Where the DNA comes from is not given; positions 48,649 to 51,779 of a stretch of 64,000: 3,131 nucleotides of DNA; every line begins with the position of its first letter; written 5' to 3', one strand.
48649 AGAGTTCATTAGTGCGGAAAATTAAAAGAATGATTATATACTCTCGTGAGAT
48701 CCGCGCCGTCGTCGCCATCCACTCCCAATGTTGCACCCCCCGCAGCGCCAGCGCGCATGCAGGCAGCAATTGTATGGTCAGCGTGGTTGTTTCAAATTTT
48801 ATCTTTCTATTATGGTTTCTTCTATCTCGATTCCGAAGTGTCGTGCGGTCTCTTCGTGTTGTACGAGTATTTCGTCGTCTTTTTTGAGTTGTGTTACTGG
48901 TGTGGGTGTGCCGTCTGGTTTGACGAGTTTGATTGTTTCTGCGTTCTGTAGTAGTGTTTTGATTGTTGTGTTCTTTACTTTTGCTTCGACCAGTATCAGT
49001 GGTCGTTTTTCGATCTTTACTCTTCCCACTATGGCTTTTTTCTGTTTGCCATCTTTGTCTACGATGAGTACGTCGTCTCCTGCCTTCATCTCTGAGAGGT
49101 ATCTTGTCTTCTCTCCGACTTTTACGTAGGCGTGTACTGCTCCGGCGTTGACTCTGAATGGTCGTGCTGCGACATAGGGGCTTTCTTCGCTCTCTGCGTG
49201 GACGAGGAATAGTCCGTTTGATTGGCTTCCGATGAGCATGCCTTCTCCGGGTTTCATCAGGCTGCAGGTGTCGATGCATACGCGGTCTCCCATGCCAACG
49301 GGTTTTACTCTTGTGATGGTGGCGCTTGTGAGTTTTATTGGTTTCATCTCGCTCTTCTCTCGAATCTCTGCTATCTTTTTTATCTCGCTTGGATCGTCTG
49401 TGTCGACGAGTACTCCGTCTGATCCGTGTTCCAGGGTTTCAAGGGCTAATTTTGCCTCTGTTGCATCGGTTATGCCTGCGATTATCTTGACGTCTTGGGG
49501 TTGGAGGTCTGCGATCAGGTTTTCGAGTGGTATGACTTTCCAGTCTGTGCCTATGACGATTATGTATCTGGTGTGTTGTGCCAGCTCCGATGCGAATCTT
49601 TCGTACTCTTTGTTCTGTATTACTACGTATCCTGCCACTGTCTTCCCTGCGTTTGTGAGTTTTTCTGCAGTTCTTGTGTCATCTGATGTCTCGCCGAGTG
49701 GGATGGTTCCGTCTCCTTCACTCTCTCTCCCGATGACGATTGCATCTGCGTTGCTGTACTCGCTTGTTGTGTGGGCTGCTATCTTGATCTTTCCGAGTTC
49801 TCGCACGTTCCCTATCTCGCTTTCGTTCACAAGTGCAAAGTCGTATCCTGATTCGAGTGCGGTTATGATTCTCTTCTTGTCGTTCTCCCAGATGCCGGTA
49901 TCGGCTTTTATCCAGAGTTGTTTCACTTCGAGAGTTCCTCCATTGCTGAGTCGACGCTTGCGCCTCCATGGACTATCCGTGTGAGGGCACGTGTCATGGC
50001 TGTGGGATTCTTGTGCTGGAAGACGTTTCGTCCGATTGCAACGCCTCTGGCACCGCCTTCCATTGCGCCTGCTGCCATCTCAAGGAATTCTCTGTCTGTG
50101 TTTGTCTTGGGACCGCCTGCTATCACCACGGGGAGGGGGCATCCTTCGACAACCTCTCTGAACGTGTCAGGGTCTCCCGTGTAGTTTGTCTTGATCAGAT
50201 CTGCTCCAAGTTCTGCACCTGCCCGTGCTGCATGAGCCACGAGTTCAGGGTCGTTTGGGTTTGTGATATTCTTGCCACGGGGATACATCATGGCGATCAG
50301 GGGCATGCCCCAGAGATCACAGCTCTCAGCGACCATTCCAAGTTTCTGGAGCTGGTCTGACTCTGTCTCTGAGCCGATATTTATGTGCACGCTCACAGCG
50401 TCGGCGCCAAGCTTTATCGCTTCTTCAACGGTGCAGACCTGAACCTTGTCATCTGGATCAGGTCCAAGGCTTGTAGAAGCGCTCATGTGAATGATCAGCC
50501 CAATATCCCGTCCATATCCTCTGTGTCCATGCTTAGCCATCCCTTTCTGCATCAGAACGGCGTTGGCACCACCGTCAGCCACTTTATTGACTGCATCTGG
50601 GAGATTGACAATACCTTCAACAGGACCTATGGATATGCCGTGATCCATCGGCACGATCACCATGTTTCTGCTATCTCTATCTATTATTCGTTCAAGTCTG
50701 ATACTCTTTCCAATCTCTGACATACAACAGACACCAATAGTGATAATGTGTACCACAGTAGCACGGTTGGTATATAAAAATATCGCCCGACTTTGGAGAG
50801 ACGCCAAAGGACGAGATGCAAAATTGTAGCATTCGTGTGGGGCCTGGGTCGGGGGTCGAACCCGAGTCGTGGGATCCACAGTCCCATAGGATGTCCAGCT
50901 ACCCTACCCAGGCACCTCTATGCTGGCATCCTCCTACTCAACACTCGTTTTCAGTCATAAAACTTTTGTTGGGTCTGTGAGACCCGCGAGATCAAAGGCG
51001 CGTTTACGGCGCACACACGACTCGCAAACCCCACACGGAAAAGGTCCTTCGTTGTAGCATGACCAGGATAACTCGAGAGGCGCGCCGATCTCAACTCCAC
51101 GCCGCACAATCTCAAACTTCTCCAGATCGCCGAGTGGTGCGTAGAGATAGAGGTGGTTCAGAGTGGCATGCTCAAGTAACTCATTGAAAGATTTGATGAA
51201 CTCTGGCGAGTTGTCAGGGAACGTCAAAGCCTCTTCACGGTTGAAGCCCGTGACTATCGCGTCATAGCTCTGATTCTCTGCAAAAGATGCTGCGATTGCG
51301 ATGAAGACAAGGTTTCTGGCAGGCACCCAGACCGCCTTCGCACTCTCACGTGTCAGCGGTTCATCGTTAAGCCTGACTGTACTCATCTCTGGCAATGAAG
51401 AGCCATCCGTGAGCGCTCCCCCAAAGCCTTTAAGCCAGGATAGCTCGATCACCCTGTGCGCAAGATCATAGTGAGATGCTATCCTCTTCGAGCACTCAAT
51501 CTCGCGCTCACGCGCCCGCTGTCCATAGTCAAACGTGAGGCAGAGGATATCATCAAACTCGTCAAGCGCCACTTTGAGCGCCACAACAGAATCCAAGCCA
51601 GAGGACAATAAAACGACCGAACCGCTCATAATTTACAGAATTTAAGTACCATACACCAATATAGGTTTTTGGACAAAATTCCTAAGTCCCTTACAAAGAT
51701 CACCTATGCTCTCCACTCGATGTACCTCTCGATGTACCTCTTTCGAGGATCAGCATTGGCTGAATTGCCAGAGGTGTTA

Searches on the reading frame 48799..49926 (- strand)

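Call 36: search_protein_families(library=pfam, proteins=[window:48799-49926:-], max_evalue=0.00001)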
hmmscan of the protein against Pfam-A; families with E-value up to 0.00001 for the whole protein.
window:48799-49926:- (375 aa): 1 family
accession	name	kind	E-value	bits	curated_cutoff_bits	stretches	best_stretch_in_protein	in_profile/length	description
PF01959.21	DHQS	-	1.2e-143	478.6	22.2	1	2-375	1-344/344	3-dehydroquinate synthase II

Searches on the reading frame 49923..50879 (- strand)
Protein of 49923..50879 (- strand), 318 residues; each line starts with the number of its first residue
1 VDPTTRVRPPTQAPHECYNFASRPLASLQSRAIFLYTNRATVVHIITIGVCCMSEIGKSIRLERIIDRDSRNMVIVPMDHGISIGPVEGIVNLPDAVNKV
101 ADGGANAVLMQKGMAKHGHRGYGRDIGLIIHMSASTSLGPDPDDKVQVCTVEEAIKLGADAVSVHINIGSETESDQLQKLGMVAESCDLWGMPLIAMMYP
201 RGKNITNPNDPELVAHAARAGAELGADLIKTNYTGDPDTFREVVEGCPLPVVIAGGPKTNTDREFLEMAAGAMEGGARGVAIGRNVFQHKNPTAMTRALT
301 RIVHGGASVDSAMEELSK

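Call 36: search_protein_families(library=pfam, proteins=[window:49923-50879:-], max_evalue=0.00001)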
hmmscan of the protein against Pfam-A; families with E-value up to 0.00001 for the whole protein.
window:49923-50879:- (318 aa): 1 family
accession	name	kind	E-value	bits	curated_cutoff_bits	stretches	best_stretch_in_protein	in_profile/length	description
PF01791.15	DeoC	-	4.9e-74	249.2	23.8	1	74-289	2-229/229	DeoC/LacD family aldolase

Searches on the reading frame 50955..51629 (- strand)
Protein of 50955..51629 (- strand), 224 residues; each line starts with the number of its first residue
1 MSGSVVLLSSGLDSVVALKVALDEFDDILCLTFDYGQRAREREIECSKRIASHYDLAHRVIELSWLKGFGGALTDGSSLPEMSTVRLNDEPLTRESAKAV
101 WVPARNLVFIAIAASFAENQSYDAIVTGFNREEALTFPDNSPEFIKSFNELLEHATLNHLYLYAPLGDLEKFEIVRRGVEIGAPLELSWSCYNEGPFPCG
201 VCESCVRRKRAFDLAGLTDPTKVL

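Call 36: search_protein_families(library=pfam, proteins=[window:50955-51629:-], max_evalue=0.00001)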
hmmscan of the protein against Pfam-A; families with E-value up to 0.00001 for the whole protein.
window:50955-51629:- (224 aa): 1 family
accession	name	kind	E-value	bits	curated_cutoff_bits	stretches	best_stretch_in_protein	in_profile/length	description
PF06508.19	QueC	-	5e-60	203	22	1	4-214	2-208/210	Queuosine biosynthesis protein QueC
